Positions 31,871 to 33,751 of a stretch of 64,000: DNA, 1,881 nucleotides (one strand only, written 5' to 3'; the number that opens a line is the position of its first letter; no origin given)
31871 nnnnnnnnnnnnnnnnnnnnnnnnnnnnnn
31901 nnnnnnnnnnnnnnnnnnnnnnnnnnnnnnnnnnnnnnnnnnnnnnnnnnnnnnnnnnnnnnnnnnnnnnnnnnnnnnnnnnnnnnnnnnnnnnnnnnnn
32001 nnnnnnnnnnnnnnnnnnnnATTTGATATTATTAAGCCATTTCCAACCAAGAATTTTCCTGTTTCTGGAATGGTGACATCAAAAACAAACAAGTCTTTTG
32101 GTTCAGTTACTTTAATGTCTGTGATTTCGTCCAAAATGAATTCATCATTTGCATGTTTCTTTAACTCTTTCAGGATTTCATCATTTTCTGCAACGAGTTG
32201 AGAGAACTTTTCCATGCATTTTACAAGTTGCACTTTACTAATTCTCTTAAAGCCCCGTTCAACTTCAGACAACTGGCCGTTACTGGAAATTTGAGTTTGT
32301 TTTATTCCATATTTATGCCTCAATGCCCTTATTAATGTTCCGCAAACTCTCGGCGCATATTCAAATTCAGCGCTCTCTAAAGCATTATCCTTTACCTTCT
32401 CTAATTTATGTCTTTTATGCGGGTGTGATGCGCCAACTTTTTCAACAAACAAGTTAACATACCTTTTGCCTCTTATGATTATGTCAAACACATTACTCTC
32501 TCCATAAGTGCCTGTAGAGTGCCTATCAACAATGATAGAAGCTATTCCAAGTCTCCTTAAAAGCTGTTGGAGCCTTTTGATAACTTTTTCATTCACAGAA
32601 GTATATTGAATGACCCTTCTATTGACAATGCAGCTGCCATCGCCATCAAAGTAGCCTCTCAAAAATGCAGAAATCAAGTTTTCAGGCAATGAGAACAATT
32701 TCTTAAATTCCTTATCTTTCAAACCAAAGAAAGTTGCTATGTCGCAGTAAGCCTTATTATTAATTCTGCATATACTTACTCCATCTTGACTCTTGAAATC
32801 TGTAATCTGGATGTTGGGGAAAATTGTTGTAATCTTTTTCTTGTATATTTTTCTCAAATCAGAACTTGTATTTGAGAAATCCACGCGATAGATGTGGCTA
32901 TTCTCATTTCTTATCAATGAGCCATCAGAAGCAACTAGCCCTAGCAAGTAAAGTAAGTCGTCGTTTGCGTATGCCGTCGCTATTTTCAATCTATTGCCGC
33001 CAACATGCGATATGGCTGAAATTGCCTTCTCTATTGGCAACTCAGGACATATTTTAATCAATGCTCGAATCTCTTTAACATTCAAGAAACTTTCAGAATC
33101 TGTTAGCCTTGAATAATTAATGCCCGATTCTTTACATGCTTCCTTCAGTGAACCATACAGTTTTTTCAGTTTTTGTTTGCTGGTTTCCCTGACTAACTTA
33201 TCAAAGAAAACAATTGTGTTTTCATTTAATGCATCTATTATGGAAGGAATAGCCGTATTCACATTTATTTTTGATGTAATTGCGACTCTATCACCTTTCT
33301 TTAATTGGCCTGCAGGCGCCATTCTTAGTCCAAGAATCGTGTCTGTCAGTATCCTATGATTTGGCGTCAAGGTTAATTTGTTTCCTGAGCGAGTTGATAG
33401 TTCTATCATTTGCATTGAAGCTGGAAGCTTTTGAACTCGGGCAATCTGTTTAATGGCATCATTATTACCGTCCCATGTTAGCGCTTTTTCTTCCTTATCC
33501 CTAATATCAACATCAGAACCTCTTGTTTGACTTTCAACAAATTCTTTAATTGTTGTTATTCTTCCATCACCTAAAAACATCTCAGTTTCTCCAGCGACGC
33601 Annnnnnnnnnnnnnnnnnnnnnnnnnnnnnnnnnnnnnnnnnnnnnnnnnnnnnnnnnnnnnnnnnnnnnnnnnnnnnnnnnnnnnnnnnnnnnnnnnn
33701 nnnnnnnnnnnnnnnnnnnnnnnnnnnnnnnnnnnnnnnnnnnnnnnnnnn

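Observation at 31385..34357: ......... intein (527 aa) in the non-catalytic B subunit of the A1AO ATP synthase, while the catalytic A subunit is intein-free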

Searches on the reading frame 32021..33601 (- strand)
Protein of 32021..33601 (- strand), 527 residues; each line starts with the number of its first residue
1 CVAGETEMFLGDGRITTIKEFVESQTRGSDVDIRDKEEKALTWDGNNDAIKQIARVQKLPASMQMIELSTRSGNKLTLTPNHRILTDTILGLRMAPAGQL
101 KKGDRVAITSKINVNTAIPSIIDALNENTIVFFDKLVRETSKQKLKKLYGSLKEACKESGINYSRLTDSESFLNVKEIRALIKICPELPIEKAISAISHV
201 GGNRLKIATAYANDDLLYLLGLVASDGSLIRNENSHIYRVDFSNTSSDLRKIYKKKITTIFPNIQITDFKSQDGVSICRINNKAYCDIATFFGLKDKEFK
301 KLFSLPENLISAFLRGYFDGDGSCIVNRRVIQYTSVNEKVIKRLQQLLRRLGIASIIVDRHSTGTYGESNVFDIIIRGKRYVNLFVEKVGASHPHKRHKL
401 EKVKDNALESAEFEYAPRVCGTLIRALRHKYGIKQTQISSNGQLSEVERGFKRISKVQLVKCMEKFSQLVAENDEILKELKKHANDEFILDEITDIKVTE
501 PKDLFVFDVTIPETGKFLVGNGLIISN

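Call 11: find_homologous_proteins(query=window:32021-33601:-, max_evalue=0.001)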
Query seq(527 aa) (527 aa): 21 proteins with E <= 0.001 among 8000 candidates.
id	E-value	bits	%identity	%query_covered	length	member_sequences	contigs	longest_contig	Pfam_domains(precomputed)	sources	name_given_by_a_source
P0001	5.9e-86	308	36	100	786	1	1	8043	PF02874.30,PF00006.32,PF14528.12,PF14890.12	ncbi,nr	ncbi:MAG: V-type ATP synthase subunit B, partial [Armatimonadetes bacterium]|nr:V-type ATP synthase 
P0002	4.4e-81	291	35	100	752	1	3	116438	PF00006.32,PF22919.2,PF14528.12,PF14890.12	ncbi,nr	ncbi:MAG: V-type ATP synthase subunit B [Armatimonadota bacterium]|nr:V-type ATP synthase subunit B 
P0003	5.8e-72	261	32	100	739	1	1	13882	PF00006.32,PF22919.2,PF14528.12,PF14890.12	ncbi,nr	ncbi:MAG TPA: V-type ATP synthase subunit B [bacterium]|nr:V-type ATP synthase subunit B [bacterium]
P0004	1.7e-71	260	36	84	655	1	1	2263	PF00006.32,PF22919.2,PF14528.12,PF14890.12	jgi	jgi:V/A-type H+-transporting ATPase subunit B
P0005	6.4e-70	255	31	100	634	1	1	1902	PF05204.20,PF00006.32,PF14528.12,PF14890.12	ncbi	ncbi:MAG TPA: LAGLIDADG family homing endonuclease, partial [Anaerolineales bacterium]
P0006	9.7e-69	251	33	90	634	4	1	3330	PF05204.20,PF22919.2,PF14528.12,PF14890.12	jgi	jgi:V/A-type H+-transporting ATPase subunit B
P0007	5.5e-61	225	28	100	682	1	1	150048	PF14528.12,PF01058.30,PF14890.12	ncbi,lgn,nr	ncbi:MAG: NADH-quinone oxidoreductase subunit NuoB [Candidatus Aenigmarchaeota archaeon]|nr:NADH-qui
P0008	1.3e-59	221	29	100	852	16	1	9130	PF02775.27,PF14528.12,PF14890.12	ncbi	-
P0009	4.5e-53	199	28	100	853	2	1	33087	PF02775.27,PF14528.12,PF14890.12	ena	-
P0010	4.6e-53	199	70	26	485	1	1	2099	PF00006.32,PF22919.2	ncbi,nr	ncbi:V-type ATP synthase subunit B, partial [archaeon]|nr:V-type ATP synthase subunit B [archaeon]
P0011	8.2e-53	198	30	100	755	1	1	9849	PF00881.30,PF14512.12,PF14528.12,PF14890.12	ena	-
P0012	2.8e-45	173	29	100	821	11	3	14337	PF01509.24,PF01472.27,PF16198.11,PF14528.12,PF21238.3,PF14890.12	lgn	-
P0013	5.9e-45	172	27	100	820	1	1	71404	PF01509.24,PF01472.27,PF16198.11,PF14528.12,PF21238.3,PF14890.12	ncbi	-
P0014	5.1e-40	156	32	59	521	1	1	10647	PF00006.32,PF22919.2,PF14528.12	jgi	jgi:V/A-type H+-transporting ATPase subunit B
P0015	4.4e-36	143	31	67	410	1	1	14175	PF14528.12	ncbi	ncbi:MAG: LAGLIDADG family homing endonuclease, partial [Candidatus Odinarchaeota archaeon]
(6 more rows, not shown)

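Call 31: search_solved_structures(query=window:32021-33601:-, max_evalue=1, show_alignments=2)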
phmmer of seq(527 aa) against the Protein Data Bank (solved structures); distinct sequences matched with E-value up to 1: 26.
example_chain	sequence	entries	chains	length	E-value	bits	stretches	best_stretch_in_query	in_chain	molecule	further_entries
7qss_A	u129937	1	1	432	9.1e-08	34.7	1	62-113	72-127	V-type ATP synthase alpha chain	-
7qsu_A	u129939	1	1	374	3.3e-07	32.9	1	62-113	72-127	V-ATPase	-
7qst_A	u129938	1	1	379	6.3e-07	32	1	38-118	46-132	V-type ATP synthase subunit A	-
2cw7_A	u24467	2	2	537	3.7e-06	29.4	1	300-366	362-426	Endonuclease PI-PkoII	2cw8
4o1s_A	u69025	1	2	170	8.4e-06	28.3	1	2-110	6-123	V-type ATP synthase alpha chain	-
2lqm_A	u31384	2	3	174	7.2e-05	25.2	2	64-107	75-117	Pho radA intein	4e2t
4e2u_A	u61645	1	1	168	8.7e-05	24.9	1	64-106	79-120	Pho radA intein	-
6rpq_A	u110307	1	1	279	0.0028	20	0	486-527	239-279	Ubiquitin-like protein SMT3,1108aa long hypothetical cell division control protein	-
5o9i_A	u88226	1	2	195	0.0028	19.9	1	472-523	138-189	Transcription initiation factor IIB,Transcription initiation factor IIB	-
6rpp_A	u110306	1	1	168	0.0045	19.3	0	58-114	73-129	Cell division control protein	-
5o9j_A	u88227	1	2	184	0.0063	18.8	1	478-523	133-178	Transcription initiation factor IIB,Transcription initiation factor IIB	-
5akm_A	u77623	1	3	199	0.023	16.9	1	217-367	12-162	HOMING ENDONUCLEASE I-DMOI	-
5o6g_A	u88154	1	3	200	0.036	16.3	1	217-367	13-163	Homing endonuclease I-DmoI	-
2in0_A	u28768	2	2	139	0.079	15.2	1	65-110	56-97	Endonuclease PI-MtuI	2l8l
5k08_A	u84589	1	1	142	0.081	15.1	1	65-110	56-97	RecA mini intein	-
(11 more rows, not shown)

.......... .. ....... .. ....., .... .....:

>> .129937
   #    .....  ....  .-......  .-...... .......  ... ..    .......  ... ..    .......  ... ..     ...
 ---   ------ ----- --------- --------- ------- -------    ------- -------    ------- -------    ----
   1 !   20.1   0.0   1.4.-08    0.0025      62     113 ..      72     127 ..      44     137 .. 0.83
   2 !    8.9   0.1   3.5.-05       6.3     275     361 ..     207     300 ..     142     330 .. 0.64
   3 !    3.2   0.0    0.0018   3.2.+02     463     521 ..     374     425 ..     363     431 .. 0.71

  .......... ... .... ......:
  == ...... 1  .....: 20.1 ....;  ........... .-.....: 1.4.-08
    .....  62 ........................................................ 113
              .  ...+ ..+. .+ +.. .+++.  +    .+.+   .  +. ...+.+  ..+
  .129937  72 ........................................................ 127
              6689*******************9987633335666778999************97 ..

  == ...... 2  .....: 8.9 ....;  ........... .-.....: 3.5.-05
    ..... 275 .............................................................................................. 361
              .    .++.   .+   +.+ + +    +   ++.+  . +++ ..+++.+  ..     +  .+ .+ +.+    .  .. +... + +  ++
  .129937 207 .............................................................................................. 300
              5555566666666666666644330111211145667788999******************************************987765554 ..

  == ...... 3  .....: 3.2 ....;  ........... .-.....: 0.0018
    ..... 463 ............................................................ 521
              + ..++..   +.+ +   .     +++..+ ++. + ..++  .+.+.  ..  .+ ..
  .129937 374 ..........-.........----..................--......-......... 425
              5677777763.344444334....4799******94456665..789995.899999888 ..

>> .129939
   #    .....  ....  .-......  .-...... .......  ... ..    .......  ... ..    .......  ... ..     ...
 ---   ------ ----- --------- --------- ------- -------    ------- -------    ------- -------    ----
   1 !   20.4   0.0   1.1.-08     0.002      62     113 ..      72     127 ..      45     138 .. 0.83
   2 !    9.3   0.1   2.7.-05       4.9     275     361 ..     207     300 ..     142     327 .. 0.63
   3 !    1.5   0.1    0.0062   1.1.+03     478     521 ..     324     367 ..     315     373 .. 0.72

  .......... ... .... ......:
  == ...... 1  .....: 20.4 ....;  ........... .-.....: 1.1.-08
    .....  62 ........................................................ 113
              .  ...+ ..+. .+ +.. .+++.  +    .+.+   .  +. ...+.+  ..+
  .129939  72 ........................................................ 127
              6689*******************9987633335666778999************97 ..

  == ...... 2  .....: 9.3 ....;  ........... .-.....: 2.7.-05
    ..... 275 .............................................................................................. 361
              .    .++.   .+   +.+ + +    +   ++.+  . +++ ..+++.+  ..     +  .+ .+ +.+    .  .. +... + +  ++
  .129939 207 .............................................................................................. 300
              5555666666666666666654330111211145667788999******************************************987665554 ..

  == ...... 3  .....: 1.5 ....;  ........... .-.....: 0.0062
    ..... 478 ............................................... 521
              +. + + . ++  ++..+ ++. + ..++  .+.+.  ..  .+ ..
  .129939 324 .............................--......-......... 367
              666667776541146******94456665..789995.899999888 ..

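Call 32: search_protein_families(library=pfam, proteins=[window:32021-33601:-], max_evalue=10)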
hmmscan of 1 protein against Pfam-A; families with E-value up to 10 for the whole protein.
window:32021-33601:- (527 aa): 10 families
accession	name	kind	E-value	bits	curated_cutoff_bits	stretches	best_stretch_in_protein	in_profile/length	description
PF14528.11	LAGLIDADG_3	-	5.9e-19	68.5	22.5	2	310-390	3-82/82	LAGLIDADG-like domain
PF14890.11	Intein_splicing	-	4.8e-15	56.1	35.8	1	10-527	3-155/155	Intein splicing domain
PF05204.19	Hom_end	-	0.0025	18.3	21.1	1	312-363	16-68/110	Homing endonuclease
PF14527.11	LAGLIDADG_WhiA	-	0.022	15.3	23.2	1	311-362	2-55/93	WhiA LAGLIDADG-like domain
PF13403.11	Hint_2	-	0.028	15.2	28.4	1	21-88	17-87/147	Hint domain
PF01079.26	Hint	-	0.092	12.8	29.7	1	62-108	64-116/213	Hint module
PF05091.18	eIF-3_zeta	-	0.13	11.6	25.2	1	434-516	191-277/532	Eukaryotic translation initiation factor 3 subunit 7 (eIF-3)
PF15565.11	Imm30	-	0.17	12.5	27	1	133-188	18-73/98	Immunity protein 30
PF11080.13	GhoS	-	0.18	12.3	21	0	330-375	10-57/94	Endoribonuclease GhoS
PF01877.22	RNA_binding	-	0.97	10.2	26.9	1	331-396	8-72/120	RNA binding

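Call 37: find_related_loci(query=A2, collection=genome_contigs, flank=3000)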
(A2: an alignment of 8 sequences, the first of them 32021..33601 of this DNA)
Query A2 (527 aa) in genome_contigs; peptide patterns used: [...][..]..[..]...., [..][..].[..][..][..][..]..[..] (x = any residue, [..] = any of these).
204 stretches matched a pattern; 108 encode a relative of the query (tblastn E <= 1e-3); the best 80 are kept; 80 distinct loci.
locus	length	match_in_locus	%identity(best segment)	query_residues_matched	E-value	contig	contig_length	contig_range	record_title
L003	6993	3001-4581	98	1-527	0e+0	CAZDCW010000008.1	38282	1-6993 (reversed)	MAG TPA_asm: uncultured Methanosarcinales archaeon isolate SRP090828_co2_162 genome assembly, contig: NODE_360_length_38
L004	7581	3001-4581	52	1-527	0e+0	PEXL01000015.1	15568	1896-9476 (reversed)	MAG: Candidatus Diapherotrites archaeon CG08_land_8_20_14_0_20_34_12 CG08_land_8_20_14_0.20_scaffold_1851_c, whole genom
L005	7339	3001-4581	51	1-527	4e-180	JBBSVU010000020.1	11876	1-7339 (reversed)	MAG: archaeon isolate H52-bin046_1 H52_bin046_1_000000000020, whole genome shotgun sequence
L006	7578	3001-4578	63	1-527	0e+0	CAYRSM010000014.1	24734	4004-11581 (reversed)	MAG TPA_asm: uncultured archaeon isolate SRP093762_co1_53 genome assembly, contig: NODE_1213_length_24734_cov_10.183678,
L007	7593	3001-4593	36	1-527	1e-100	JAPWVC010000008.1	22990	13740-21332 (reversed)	MAG: Candidatus Acetothermia bacterium isolate RSWS19 scaffold_94_c1, whole genome shotgun sequence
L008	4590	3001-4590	36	1-527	5e-100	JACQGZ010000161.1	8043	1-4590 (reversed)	MAG: Armatimonadetes bacterium isolate NC_groundwater_1086_Ag_S2p5_69_74 S_2p5_S6_coassembly_k141_2657513, whole genome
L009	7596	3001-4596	35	1-527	3e-96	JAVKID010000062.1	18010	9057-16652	MAG: Candidatus Fervidifonticultor octavus isolate JZ-2_201709_bins_164 JZ-2_201709_bins_164_scaffold_62, whole genome s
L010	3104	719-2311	34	1-527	6e-97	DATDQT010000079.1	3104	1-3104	MAG TPA_asm: bacterium isolate SMAG_U7955 k141_3900900, whole genome shotgun sequence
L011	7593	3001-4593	33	1-527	1e-93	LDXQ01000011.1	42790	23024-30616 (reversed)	MAG: Armatimonadetes bacterium CSP1-3 XU14_C0011, whole genome shotgun sequence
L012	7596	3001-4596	35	1-527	1e-91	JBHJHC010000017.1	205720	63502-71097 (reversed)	MAG: Rubrobacteraceae bacterium isolate sb_S3C4400_1 S3Ck141_677609, whole genome shotgun sequence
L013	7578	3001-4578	33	1-527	2e-82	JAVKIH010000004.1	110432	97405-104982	MAG: Candidatus Geohabitans tengchongensis isolate JZ-2_201803_bins_100 JZ-2_201803_bins_100_scaffold_4, whole genome sh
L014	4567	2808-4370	32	1-527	2e-82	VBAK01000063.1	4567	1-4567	MAG: Bacillati bacterium ANGP1 isolate NP_3 14_0903_12_20cm_scaffold_14855, whole genome shotgun sequence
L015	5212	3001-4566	33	1-527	6e-81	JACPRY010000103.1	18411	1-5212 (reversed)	MAG: Armatimonadetes bacterium isolate NC_groundwater_691_Ag_S-0.2um_64_11 S36_SO-2_scaffold_393941, whole genome shotgu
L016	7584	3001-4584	32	1-527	3e-80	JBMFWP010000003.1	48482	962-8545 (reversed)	MAG: Candidatus Micrarchaeia archaeon isolate KM4364-21 NODE_3_length_48482_cov_7.329078, whole genome shotgun sequence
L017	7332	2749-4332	32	1-527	8e-80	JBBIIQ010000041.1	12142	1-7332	MAG: Armatimonadota bacterium isolate PGS172224_bin_142 NODE_5437_length_12142_cov_4.430462, whole genome shotgun sequen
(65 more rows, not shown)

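Call 38: predict_structure(alignment_id=A1)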
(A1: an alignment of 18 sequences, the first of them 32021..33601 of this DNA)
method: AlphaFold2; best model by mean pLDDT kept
length: 527 residues; sequences in the alignment: 18
mean_pLDDT: 92.0   pTM: 0.92
mean pLDDT of the five models: 92.0, 91.6, 91.0, 90.0, 88.3
residues with pLDDT >= 90: 424; 70-90: 99; 50-70: 4; < 50: 0
segments of 3 or more residues with pLDDT < 50: none
pLDDT, mean of each block of 10 residues (from residue 1): 94 94 83 88 87 93 93 94 94 95 95 93 93 89 93 94 86 91 90 89 88 97 95 92 94 97 95 93 94 92 97 97 90 93 96 94 73 94 97 95 90 88 95 91 88 90 93 93 89 96 92 89 91
secondary structure, 60 per line:
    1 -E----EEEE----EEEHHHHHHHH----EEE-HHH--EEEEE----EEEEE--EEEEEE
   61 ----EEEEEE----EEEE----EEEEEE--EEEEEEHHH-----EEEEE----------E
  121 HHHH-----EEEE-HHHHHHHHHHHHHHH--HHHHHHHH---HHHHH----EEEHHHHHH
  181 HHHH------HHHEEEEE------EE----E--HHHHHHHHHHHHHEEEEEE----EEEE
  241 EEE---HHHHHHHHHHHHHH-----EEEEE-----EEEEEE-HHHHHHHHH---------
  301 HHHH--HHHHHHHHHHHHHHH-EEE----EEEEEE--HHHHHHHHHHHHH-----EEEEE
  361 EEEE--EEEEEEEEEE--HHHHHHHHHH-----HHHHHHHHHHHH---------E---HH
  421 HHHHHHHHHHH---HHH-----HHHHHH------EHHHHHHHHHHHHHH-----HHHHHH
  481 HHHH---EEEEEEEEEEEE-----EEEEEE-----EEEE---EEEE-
elements in order: E7-10 E15-17 H18-25 E30-32 E39-43 E48-52 E55-60 E65-70 E75-78 E83-88 E91-96 E105-109 H121-124 E130-133 H135-149 H152-159 H163-167 E172-174 H175-184 E194-198 H214-226 E227-232 E237-243 H247-260 E266-270 E276-281 H283-291 H301-304 H307-321 E323-325 E330-335 H338-350 E356-364 E367-376 H379-388 H394-405 H419-431 H443-448 H456-469 H475-484 E488-499 E505-510 E516-519 E523-526

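Call 41: fold_search(model_id=the predicted structure, library=pdb)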
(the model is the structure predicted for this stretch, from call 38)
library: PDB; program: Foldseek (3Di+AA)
matches with E <= 10: 722; with E <= 0.001: 104
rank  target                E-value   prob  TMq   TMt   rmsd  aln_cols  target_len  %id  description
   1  7qss                  7.7e-22  1.00  0.63  0.76   6.0       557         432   18  Crystal structure of homing endonuclease-associated TliVMA intein (C1A) (released 2022-03-30)
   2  2cw7                  8.0e-22  1.00  0.67  0.66   6.2       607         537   16  Crystal structure of intein homing endonuclease II (released 2006-04-18)
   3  1dq3                  1.1e-19  1.00  0.60  0.68   6.7       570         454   15  CRYSTAL STRUCTURE OF AN ARCHAEAL INTEIN-ENCODED HOMING ENDONUCLEASE PI-PFUI (released 2000-07-05)
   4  7qsu                  7.4e-18  1.00  0.55  0.77   6.8       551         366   17  Crystal structure of homing endonuclease-associated TliVMA intein (C1A, d333-339) (released 2022-03-30)
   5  7qst                  2.9e-15  1.00  0.53  0.75   5.2       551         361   15  Crystal structure of homing endonuclease-associated PhoVMA intein (C1A) (released 2022-03-30)
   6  1vde_B                2.1e-10  1.00  0.42  0.50  22.9       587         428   12  PI-SCEI, A HOMING ENDONUCLEASE WITH PROTEIN SPLICING ACTIVITY (released 1998-04-08)
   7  1vde_A                1.4e-09  1.00  0.43  0.51  22.9       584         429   12  PI-SCEI, A HOMING ENDONUCLEASE WITH PROTEIN SPLICING ACTIVITY (released 1998-04-08)
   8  1jva_B                4.9e-09  1.00  0.41  0.49  23.3       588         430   12  CRYSTAL STRUCTURE OF THE VMA1-DERIVED ENDONUCLEASE BEARING THE N AND C EXTEIN PROPEPTIDES (released 2002-08-29)
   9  1um2_B                8.8e-09  1.00  0.41  0.50  23.3       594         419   11  Crystal Structure of the Vma1-Derived Endonuclease with the Ligated Extein Segment (released 2004-09-22)
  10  1lws_A                1.1e-08  1.00  0.40  0.48  22.9       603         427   13  Crystal structure of the intein homing endonuclease PI-SceI bound to its recognition sequence (released 2002-09-27)
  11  1jva_A                2.9e-08  1.00  0.41  0.48  23.4       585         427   11  CRYSTAL STRUCTURE OF THE VMA1-DERIVED ENDONUCLEASE BEARING THE N AND C EXTEIN PROPEPTIDES (released 2002-08-29)
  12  2vs7_G                1.5e-07  1.00  0.27  0.72   4.1       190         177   18  The crystal structure of I-DmoI in complex with DNA and Ca (released 2008-11-11)
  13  2vs8_A                1.9e-07  1.00  0.26  0.67   4.4       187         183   17  The crystal structure of I-DmoI in complex with DNA and Mn (released 2008-11-11)
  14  1ef0_B                2.3e-07  1.00  0.38  0.48  23.4       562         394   11  CRYSTAL STRUCTURE OF PI-SCEI MINIPRECURSOR (released 2000-06-07)
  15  4una_G                3.9e-07  1.00  0.26  0.69   4.6       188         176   16  THE CRYSTAL STRUCTURE OF I-DMOI IN COMPLEX WITH ITS TARGET DNA AT 2 DAYS INCUBATION IN 5MM MN (STATE 4) (released 2014-12-17)
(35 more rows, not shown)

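Call 55: find_encoding_contigs(protein=P0010, flank=4000, max_places=2)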
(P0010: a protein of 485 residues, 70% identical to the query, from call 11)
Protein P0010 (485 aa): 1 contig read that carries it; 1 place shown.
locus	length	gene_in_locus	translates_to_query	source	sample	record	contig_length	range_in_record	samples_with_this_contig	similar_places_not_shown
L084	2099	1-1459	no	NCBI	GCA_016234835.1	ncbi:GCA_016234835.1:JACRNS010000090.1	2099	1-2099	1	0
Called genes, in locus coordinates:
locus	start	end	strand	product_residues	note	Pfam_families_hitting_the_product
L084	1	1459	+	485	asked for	PF00006:ATP-synt_ab, PF22919:ATP-synt_VA_C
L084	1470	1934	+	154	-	PF00583:Acetyltransf_1, PF13673:Acetyltransf_10, PF13508:Acetyltransf_7, PF08445:FR47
